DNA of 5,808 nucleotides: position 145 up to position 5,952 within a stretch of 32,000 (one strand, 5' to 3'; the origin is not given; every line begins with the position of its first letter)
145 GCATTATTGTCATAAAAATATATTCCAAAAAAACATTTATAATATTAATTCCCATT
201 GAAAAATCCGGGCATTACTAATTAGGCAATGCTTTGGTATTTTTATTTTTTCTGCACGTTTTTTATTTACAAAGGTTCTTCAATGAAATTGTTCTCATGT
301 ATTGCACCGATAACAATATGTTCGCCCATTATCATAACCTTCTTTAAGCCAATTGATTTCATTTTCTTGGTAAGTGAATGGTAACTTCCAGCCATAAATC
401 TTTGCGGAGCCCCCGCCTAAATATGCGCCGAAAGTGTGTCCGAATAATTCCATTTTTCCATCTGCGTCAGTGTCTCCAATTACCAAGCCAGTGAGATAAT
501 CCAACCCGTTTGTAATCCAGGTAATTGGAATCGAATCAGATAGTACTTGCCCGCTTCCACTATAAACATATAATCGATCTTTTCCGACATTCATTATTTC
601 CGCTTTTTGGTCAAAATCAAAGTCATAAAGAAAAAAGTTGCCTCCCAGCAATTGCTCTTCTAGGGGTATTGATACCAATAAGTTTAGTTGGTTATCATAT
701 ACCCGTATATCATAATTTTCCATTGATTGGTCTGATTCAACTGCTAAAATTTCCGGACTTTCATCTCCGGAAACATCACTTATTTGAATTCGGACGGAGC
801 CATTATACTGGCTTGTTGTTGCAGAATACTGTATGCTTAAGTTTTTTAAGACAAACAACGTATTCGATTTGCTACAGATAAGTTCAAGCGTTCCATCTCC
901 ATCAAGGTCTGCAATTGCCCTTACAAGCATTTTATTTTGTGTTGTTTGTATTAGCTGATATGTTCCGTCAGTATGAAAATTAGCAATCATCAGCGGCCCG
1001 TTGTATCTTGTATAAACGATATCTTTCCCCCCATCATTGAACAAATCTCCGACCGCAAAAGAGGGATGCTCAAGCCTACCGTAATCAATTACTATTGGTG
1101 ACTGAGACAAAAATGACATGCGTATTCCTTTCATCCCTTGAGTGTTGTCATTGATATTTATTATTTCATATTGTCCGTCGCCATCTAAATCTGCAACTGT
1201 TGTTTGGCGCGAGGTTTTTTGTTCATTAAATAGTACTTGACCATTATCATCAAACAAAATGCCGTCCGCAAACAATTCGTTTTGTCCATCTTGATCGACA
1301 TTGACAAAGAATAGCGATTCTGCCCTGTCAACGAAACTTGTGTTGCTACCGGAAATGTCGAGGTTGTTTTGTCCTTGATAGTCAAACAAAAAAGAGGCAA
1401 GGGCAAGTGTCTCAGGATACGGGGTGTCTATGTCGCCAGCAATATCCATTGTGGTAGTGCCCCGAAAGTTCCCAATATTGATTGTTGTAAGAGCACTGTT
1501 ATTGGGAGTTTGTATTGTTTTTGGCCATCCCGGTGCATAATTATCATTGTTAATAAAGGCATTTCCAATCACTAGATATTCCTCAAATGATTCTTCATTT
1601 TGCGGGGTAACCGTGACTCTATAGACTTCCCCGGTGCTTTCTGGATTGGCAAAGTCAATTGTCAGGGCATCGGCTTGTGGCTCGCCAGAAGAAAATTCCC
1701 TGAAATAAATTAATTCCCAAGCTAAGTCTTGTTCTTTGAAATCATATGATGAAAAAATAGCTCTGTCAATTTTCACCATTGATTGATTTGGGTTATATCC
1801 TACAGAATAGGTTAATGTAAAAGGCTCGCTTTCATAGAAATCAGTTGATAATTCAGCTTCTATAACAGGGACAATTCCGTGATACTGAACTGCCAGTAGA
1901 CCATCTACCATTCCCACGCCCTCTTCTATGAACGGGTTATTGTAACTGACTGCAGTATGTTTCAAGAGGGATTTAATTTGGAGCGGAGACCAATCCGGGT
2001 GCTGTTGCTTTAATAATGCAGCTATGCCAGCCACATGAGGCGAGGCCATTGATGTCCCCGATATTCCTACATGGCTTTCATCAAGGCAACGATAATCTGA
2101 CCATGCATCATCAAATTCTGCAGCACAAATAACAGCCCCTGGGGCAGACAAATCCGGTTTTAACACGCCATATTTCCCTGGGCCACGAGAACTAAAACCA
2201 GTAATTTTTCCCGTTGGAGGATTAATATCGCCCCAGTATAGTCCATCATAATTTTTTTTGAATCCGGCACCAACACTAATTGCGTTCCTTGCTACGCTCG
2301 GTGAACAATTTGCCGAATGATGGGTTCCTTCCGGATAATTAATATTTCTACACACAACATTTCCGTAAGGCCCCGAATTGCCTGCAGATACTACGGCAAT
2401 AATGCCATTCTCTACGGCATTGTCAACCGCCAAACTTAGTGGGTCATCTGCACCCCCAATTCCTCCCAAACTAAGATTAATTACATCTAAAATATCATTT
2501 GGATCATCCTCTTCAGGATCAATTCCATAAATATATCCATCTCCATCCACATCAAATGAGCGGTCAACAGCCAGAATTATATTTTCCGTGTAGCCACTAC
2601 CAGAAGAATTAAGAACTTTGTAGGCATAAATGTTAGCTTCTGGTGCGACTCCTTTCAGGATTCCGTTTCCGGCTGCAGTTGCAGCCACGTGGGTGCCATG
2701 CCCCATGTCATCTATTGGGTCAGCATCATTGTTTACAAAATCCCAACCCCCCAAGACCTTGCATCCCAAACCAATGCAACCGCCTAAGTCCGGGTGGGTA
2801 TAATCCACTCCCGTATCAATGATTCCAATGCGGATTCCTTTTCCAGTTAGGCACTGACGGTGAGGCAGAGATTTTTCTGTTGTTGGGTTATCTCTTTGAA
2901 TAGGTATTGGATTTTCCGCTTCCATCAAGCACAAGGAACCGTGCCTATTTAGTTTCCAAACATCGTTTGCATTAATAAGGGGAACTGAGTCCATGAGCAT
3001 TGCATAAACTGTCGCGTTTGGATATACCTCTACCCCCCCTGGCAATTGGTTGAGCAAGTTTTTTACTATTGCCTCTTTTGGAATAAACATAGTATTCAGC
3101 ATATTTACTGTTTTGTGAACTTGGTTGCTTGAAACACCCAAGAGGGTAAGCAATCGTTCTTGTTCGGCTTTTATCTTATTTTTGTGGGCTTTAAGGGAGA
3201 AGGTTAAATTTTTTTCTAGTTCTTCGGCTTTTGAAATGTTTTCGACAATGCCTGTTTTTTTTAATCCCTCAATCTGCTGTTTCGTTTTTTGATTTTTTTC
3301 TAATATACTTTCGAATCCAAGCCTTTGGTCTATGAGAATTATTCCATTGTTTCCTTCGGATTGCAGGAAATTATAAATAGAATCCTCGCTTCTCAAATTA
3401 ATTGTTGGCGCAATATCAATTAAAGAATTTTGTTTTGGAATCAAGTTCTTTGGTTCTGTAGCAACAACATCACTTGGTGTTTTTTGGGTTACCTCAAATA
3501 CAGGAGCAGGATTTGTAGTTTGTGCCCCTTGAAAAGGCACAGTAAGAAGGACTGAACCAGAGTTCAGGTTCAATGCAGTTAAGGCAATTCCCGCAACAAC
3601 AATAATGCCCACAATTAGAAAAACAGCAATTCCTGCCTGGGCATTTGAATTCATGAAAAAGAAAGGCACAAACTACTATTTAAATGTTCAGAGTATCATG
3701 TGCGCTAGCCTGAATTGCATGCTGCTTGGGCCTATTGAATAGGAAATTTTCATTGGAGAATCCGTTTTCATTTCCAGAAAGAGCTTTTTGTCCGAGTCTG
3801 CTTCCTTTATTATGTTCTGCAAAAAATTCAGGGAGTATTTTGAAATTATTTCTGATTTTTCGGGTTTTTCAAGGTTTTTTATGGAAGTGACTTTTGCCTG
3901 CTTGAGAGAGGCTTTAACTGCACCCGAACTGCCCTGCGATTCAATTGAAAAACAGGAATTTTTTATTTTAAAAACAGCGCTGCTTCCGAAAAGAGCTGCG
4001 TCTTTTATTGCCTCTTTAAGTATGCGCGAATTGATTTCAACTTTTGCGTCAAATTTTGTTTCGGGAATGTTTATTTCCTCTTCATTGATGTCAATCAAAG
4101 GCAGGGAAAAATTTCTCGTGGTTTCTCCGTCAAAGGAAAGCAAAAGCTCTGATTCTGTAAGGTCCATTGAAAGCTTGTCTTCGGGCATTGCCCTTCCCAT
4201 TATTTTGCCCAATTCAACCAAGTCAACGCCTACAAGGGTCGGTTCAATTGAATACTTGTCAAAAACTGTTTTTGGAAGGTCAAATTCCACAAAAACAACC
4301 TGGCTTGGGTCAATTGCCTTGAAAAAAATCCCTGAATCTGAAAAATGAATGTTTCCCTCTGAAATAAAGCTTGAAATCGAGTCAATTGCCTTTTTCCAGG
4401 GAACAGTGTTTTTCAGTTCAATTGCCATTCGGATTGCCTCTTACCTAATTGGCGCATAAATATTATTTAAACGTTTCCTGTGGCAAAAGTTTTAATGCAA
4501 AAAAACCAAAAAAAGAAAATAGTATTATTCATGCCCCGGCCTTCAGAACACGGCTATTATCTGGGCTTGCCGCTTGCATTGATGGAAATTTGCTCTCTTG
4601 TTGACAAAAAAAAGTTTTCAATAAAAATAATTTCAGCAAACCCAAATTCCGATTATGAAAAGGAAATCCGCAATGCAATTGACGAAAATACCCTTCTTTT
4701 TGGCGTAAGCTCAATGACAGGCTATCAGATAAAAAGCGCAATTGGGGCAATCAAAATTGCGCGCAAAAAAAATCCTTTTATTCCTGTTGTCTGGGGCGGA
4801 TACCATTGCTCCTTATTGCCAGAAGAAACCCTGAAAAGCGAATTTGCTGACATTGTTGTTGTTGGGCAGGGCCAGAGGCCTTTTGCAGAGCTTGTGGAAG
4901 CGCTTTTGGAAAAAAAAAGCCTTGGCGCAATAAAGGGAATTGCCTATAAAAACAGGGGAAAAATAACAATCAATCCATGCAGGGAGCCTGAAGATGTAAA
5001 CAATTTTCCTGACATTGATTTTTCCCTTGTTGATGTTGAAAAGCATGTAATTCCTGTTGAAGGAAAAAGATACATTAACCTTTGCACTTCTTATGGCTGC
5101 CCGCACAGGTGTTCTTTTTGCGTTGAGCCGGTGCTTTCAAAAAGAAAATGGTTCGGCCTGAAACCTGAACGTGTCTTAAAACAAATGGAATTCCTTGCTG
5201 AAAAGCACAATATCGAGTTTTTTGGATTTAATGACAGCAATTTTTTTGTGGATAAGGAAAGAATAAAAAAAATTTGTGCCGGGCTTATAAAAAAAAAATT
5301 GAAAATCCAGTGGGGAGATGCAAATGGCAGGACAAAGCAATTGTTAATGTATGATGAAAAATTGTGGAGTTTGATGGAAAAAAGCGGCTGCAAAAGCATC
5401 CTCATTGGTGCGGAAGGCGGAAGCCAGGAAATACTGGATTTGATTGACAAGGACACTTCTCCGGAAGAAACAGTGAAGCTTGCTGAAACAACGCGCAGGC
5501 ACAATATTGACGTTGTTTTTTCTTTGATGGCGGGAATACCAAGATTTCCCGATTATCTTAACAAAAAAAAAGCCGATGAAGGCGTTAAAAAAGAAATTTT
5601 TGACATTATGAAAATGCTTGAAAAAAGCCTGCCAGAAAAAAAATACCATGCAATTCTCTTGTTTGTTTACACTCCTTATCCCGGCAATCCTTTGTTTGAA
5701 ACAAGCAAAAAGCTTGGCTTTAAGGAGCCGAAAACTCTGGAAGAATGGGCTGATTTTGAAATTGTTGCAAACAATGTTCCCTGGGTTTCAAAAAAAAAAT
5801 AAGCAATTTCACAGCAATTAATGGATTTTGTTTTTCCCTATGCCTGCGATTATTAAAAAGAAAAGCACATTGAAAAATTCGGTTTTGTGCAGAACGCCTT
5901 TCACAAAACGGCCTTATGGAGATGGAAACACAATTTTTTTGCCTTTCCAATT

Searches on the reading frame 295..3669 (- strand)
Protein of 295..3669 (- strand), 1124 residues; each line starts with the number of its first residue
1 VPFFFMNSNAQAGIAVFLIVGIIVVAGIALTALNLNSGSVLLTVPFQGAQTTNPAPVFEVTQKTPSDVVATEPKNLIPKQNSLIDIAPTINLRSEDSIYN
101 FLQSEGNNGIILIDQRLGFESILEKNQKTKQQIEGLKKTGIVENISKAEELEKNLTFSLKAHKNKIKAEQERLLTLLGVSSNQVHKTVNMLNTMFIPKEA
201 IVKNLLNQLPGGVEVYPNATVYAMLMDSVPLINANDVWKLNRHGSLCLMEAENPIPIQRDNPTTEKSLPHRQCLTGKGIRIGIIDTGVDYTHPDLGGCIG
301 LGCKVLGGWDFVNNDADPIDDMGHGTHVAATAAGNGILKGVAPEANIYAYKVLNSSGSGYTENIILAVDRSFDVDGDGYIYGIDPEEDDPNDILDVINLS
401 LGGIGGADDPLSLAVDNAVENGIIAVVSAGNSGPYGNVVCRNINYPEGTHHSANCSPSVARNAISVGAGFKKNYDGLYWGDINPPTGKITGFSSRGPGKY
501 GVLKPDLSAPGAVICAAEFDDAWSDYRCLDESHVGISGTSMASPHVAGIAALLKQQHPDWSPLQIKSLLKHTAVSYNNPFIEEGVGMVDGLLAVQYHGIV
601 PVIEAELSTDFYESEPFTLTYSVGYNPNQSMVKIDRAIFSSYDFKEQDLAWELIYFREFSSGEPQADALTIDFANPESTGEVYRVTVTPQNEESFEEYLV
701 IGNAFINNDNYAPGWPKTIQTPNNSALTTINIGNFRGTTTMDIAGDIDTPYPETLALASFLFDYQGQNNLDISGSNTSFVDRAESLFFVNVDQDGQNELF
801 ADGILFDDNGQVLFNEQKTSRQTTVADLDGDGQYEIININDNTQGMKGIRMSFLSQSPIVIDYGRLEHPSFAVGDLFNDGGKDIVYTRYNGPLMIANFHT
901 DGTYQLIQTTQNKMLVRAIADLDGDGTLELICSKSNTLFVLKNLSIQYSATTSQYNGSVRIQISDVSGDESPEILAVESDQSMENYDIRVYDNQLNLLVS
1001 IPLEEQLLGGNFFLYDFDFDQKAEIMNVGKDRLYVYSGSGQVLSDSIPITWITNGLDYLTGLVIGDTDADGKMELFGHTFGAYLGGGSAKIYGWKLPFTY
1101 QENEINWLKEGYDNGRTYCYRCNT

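Call 68: search_protein_families(library=pfam, proteins=[window:295-3669:-], max_evalue=0.00001)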
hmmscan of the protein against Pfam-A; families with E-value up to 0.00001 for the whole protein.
window:295-3669:- (1124 aa): 2 families
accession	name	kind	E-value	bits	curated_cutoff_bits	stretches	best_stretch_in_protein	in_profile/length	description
PF00082.27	Peptidase_S8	-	1.7e-55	188.8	21.8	1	276-581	1-281/288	Subtilase family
PF13517.12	FG-GAP_3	-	3.6e-12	47.1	26.9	0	875-931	1-60/61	FG-GAP-like repeat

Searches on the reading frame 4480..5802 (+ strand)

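Call 68: search_protein_families(library=pfam, proteins=[window:4480-5802:+], max_evalue=0.00001)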
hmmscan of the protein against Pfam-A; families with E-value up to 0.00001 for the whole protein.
window:4480-5802:+ (440 aa): 2 families
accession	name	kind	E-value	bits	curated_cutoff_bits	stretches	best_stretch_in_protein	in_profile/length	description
PF04055.27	Radical_SAM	-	4.7e-15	56.6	29.5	1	203-356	3-154/166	Radical SAM superfamily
PF02310.24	B12-binding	-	2.5e-14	53.6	32.1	1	29-139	12-121/121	B12 binding domain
